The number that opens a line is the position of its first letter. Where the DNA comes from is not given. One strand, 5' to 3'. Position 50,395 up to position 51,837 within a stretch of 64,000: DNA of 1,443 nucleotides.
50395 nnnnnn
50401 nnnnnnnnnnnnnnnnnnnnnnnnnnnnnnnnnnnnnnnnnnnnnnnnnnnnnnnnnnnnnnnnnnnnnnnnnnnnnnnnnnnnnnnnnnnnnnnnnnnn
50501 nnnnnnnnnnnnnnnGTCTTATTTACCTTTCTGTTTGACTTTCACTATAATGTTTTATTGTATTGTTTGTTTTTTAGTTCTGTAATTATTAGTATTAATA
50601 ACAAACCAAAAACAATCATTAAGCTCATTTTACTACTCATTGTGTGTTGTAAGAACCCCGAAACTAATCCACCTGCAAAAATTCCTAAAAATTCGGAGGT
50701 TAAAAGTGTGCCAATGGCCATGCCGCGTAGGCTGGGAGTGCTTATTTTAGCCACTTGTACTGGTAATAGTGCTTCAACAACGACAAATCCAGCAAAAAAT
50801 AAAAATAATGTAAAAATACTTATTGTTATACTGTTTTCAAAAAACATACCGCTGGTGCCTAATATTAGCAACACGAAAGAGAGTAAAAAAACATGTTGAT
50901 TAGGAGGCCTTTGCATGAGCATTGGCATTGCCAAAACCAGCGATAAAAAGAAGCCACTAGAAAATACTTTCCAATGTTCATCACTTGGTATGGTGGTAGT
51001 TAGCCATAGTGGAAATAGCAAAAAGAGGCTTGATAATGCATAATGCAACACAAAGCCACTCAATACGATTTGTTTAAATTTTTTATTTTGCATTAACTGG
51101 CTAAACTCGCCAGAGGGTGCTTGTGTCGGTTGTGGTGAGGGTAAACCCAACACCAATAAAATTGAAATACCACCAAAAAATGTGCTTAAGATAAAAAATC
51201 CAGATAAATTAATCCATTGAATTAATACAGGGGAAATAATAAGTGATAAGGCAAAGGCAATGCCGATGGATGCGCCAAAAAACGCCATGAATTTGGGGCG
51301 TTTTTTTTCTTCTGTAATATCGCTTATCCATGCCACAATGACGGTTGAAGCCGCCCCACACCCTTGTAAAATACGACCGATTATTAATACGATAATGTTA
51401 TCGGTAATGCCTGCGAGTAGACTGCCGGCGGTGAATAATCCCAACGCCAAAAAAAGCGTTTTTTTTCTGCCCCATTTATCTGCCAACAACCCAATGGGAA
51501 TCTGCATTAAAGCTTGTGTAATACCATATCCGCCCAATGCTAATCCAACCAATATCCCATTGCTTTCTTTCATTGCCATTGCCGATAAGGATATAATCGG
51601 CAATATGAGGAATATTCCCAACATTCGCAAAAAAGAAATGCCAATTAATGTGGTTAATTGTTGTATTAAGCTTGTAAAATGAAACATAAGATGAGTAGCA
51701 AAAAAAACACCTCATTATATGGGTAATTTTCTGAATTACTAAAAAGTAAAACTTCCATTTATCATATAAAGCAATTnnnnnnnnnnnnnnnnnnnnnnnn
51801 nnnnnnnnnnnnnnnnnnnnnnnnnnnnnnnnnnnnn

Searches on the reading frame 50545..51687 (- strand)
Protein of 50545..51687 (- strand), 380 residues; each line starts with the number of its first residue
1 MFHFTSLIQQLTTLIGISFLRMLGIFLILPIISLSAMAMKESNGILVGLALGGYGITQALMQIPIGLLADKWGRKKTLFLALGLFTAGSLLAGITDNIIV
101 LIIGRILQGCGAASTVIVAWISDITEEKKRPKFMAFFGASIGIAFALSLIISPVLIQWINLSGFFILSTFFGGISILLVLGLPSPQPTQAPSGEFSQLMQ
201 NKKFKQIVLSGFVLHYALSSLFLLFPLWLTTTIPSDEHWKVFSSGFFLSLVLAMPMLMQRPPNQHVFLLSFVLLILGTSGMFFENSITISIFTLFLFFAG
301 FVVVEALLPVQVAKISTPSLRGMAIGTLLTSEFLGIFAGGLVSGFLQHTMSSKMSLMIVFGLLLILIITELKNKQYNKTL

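Call 104: search_protein_families(library=pfam, proteins=[window:50545-51687:-], max_evalue=0.00001)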
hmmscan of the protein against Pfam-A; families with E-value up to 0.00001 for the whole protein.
window:50545-51687:- (380 aa): 2 families
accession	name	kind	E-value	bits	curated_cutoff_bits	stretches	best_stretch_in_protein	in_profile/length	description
PF07690.21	MFS_1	-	3.6e-37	128.5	33.4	1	16-339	3-346/347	Major Facilitator Superfamily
PF00083.30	Sugar_tr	-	3.2e-08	33.3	22.3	1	46-183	47-192/452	Sugar (and other) transporter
